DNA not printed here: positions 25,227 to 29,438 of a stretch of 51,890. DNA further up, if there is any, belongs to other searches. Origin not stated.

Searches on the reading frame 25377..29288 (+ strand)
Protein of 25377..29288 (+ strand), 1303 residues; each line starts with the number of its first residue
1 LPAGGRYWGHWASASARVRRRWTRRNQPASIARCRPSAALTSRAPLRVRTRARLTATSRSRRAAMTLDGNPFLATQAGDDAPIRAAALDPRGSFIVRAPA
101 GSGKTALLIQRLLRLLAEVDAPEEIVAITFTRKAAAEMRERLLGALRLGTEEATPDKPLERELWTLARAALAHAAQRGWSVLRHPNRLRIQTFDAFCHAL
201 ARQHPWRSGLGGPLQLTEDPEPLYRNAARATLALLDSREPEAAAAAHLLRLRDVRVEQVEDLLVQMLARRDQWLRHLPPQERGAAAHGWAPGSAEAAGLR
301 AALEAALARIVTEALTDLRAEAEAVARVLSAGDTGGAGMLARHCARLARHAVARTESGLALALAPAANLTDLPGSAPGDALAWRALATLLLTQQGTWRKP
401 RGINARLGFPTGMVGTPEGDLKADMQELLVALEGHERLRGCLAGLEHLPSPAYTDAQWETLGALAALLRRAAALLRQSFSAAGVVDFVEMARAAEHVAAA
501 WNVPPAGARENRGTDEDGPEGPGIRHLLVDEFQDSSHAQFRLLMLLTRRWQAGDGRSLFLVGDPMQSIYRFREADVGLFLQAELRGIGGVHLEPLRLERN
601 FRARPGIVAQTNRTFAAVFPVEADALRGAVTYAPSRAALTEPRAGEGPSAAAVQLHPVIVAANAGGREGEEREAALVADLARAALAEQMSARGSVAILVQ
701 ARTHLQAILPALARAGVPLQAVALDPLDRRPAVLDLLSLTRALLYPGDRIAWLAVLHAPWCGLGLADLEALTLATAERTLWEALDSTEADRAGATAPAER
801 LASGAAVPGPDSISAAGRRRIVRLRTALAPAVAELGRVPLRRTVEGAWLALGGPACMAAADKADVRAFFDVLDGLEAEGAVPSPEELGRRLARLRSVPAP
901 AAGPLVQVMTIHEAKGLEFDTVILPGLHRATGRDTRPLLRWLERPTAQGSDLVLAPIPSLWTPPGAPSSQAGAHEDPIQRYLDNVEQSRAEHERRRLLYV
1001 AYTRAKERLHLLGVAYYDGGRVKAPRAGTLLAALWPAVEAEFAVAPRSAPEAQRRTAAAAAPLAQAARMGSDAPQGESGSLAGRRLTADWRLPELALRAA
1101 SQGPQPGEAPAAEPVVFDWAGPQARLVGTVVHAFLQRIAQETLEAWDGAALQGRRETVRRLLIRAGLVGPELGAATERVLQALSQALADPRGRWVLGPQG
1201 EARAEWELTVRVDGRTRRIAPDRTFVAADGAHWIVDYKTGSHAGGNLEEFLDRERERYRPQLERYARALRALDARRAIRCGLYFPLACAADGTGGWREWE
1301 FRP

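Call 39: search_protein_families(library=pfam, proteins=[window:25377-29288:+], max_evalue=0.0001)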
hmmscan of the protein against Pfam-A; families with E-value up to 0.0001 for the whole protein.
window:25377-29288:+ (1303 aa): 6 families
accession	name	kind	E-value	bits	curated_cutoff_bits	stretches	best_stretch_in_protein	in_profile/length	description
PF00580.27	UvrD-helicase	-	2.4e-37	129.5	23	2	84-217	6-107/271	UvrD/REP helicase N-terminal domain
PF13361.12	UvrD_C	-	5.8e-21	75.7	25.6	2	905-1011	286-345/350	UvrD-like helicase C-terminal domain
PF13245.12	AAA_19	-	8.7e-15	55.5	25.1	2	92-143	12-62/134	AAA domain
PF13538.12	UvrD_C_2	-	1.8e-11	44.2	27.4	0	987-1011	25-51/52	UvrD-like helicase C-terminal domain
PF12705.13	PDDEXK_1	-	2e-07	31.6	22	1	1125-1274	35-174/247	PD-(D/E)XK nuclease superfamily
PF01443.25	Viral_helicase1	-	6.9e-06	26.5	21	0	972-1012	187-227/228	Viral superfamily 1 RNA helicase core domain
